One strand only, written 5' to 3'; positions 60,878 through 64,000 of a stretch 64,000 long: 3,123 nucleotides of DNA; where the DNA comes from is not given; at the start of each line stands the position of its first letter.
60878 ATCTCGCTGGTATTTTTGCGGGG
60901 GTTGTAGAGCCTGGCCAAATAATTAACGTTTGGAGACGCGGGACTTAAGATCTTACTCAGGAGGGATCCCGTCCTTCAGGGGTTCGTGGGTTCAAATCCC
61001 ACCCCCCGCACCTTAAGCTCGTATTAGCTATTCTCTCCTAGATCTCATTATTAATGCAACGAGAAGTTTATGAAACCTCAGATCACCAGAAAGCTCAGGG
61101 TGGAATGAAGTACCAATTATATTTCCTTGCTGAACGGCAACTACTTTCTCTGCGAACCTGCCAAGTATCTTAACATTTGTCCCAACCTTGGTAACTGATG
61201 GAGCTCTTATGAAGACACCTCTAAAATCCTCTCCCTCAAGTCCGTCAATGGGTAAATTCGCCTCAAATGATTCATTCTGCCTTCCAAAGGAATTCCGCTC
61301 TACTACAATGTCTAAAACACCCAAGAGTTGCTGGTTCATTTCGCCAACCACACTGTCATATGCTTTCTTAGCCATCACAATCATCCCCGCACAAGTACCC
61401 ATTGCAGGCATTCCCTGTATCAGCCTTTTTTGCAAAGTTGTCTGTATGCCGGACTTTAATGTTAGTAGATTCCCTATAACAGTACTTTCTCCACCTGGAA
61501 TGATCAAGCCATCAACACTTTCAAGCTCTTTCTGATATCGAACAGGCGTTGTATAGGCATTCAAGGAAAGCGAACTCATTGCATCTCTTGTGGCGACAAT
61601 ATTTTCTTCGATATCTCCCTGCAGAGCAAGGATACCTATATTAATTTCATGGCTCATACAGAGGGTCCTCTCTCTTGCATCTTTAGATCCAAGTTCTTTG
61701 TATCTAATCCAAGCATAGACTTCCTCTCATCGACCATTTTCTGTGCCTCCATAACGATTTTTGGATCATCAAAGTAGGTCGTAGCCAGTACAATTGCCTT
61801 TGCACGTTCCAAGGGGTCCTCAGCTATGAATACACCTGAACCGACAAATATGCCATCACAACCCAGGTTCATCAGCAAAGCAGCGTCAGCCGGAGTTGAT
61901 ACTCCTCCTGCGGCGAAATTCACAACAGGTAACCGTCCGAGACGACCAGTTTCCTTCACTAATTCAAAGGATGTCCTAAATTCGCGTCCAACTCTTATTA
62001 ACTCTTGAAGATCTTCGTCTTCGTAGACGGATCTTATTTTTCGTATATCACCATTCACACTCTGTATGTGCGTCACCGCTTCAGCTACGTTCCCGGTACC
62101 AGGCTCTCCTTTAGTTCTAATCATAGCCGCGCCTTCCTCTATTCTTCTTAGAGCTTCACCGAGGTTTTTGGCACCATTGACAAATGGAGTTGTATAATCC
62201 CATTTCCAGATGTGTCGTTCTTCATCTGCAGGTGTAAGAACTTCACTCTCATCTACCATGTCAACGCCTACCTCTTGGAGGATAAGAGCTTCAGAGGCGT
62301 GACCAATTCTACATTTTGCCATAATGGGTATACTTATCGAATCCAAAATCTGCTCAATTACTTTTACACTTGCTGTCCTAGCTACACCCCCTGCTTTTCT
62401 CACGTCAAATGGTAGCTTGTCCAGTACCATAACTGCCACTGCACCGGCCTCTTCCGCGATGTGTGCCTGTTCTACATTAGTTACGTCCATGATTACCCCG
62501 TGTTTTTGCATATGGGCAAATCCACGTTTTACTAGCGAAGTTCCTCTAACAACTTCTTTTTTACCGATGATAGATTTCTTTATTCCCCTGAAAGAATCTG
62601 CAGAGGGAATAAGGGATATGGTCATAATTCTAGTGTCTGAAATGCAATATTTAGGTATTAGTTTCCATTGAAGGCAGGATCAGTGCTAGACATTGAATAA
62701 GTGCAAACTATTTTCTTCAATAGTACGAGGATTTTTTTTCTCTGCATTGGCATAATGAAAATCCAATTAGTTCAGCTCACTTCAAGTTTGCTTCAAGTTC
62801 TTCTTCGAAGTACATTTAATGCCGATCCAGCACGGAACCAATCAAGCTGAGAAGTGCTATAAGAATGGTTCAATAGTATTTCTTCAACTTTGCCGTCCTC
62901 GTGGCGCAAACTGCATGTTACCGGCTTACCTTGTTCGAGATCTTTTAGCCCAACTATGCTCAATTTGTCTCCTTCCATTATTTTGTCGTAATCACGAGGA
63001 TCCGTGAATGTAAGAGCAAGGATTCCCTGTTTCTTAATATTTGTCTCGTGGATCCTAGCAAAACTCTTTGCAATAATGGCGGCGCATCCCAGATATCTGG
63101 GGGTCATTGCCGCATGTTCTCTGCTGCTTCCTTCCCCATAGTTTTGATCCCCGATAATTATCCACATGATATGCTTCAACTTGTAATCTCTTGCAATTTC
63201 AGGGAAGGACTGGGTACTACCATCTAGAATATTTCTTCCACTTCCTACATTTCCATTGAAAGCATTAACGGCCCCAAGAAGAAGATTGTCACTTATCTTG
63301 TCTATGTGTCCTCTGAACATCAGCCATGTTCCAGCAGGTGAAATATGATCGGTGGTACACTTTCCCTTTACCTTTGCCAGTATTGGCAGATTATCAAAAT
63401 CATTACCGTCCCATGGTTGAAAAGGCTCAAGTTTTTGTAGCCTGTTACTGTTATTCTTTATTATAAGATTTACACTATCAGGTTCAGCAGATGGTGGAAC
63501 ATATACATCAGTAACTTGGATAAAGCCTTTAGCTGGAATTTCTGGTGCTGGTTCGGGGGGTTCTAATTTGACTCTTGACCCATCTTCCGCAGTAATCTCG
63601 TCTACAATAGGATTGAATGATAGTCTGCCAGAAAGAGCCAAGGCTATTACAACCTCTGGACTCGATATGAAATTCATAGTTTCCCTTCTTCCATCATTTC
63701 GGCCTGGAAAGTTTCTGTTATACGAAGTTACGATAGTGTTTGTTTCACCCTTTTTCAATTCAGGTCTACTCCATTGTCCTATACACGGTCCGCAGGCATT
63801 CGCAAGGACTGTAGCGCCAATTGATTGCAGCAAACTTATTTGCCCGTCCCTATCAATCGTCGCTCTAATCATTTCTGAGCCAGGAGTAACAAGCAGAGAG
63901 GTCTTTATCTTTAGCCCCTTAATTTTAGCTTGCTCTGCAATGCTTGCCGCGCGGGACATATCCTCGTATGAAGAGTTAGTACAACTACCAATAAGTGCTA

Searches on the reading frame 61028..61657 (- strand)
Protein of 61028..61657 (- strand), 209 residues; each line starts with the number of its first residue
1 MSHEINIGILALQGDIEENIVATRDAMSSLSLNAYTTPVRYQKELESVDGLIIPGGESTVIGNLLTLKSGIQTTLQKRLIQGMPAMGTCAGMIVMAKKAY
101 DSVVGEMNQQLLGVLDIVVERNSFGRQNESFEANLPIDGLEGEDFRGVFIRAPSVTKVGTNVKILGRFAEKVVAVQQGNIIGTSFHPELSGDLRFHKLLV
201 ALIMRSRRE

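Call 10: search_protein_families(library=pfam, proteins=[window:61028-61657:-], max_evalue=0.1)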
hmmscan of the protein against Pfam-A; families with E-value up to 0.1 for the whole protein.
window:61028-61657:- (209 aa): 5 families
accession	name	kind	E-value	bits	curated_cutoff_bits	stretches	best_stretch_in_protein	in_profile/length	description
PF01174.25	SNO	-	1.4e-48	165.7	27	1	9-201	1-184/188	SNO glutamine amidotransferase family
PF07685.20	GATase_3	-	7e-12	45.8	27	1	41-186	33-188/196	CobB/CobQ-like glutamine amidotransferase domain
PF00117.34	GATase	-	6.5e-06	26.4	22.8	1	31-192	25-176/190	Glutamine amidotransferase class-I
PF03575.23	Peptidase_S51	-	0.00023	21.3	23.9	1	39-101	73-135/206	Peptidase family S51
PF07722.19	Peptidase_C26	-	0.025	14.8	20.5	0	37-98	48-121/219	Peptidase C26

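Call 11: find_related_loci(query=window:61028-61657:-, collection=genome_contigs, flank=10000)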
Query window:61028-61657:- (209 aa) in genome_contigs; peptide patterns used: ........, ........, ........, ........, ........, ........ (x = any residue, [..] = any of these).
274 stretches matched a pattern; 93 encode a relative of the query (tblastn E <= 1e-3); the best 80 are kept; 80 distinct loci.
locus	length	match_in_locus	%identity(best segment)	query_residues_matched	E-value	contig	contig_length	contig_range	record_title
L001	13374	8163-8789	99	1-209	5e-137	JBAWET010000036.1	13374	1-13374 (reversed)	MAG: Nitrososphaeraceae archaeon isolate MFD07858_ilm_asm_bin2 k127_201023, whole genome shotgun sequence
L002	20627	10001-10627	98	1-209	2e-136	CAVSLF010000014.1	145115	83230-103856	MAG: uncultured Nitrososphaeraceae archaeon isolate MFD09206.bin.2.90 genome assembly, contig: contig_2953, whole genome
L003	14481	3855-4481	96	1-209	9e-134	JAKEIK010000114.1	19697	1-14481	MAG: Nitrososphaeraceae archaeon isolate HEB2_70 S1Ck127_2478400, whole genome shotgun sequence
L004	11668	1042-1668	92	1-209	2e-129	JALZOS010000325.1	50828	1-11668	MAG: Thermoproteota archaeon isolate SVA bin7 SD1478-80_k127_1080303, whole genome shotgun sequence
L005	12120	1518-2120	70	7-207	6e-90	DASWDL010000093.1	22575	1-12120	MAG TPA_asm: Nitrososphaeraceae archaeon isolate SMAG_U2735 k141_1180322, whole genome shotgun sequence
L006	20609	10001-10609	65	4-206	5e-86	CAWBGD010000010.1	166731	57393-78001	MAG: uncultured Nitrososphaeraceae archaeon isolate MFD08497.bin.2.47 genome assembly, contig: contig_75015, whole genom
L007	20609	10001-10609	65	4-206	6e-86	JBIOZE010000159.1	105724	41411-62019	MAG: Nitrososphaeraceae archaeon isolate MAG012 k127_728258, whole genome shotgun sequence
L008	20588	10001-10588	63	5-200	5e-83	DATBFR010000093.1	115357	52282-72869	MAG TPA_asm: Nitrososphaeraceae archaeon isolate SMAG_U3816 k141_305740, whole genome shotgun sequence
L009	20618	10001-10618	61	1-207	1e-79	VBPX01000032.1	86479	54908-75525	MAG: Thaumarchaeota archaeon isolate TA_21 14_1009_16_40cm_scaffold_2481, whole genome shotgun sequence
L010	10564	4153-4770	58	1-207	5e-77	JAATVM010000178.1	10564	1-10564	Nitrososphaerales archaeon TH1920 k141_50605025, whole genome shotgun sequence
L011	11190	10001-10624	55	1-208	5e-77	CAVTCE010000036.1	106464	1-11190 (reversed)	MAG: uncultured Nitrososphaeraceae archaeon isolate MFD02360.bin.2.160 genome assembly, contig: contig_8073, whole genom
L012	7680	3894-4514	58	1-208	2e-76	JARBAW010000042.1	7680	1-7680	MAG: Nitrososphaerales archaeon isolate plot3_rep3_bin8 k141_203151, whole genome shotgun sequence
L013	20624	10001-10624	56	1-209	6e-76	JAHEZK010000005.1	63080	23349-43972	MAG: Nitrososphaeraceae archaeon isolate nzgw15 NODE_140_length_63081_cov_5.828050, whole genome shotgun sequence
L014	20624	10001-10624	56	1-209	2e-75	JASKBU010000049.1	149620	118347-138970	MAG: Nitrososphaeraceae archaeon isolate B04P1-2019_bin.4 B04P1-2019_bin.4.fa_49, whole genome shotgun sequence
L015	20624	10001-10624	55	1-209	7e-75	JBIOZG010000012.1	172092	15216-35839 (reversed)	MAG: Nitrososphaeraceae archaeon isolate MAG010 k127_1654786, whole genome shotgun sequence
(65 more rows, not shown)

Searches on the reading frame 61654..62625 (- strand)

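Call 10: search_protein_families(library=pfam, proteins=[window:61654-62625:-], max_evalue=0.1)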
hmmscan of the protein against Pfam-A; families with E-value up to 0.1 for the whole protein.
window:61654-62625:- (323 aa): 7 families
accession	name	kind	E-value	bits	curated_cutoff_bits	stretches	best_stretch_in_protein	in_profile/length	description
PF01680.23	SOR_SNZ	-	1.5e-95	319.3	27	1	31-239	3-207/207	SOR/SNZ family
PF05690.20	ThiG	-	2.6e-11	43.8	23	2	232-282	176-224/247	Thiazole biosynthesis protein ThiG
PF00977.27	His_biosynth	-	8.6e-05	22.5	23.6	0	275-311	96-132/228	Histidine biosynthesis protein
PF03060.21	NMO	-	0.0038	17.1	28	0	44-103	139-198/331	Nitronate monooxygenase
PF17676.7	Peptidase_S66C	-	0.018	16.1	23.7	1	48-116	46-112/120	LD-carboxypeptidase C-terminal domain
PF01207.24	Dus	-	0.022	14.3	20.4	0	50-123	140-210/311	Dihydrouridine synthase (Dus)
PF01070.24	FMN_dh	-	0.049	13.1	24.9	0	236-261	220-245/350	FMN-dependent dehydrogenase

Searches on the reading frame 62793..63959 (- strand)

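Call 10: search_protein_families(library=pfam, proteins=[window:62793-63959:-], max_evalue=0.1)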
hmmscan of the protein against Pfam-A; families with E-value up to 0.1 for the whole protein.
window:62793-63959:- (388 aa): 2 families
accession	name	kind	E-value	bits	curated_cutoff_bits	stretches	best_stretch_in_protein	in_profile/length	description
PF00694.25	Aconitase_C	-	2.5e-38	131.8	22.8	1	193-320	3-130/131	Aconitase C-terminal domain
PF00330.25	Aconitase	-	1.4e-28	100.5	28.7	1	1-111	357-463/463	Aconitase family (aconitate hydratase)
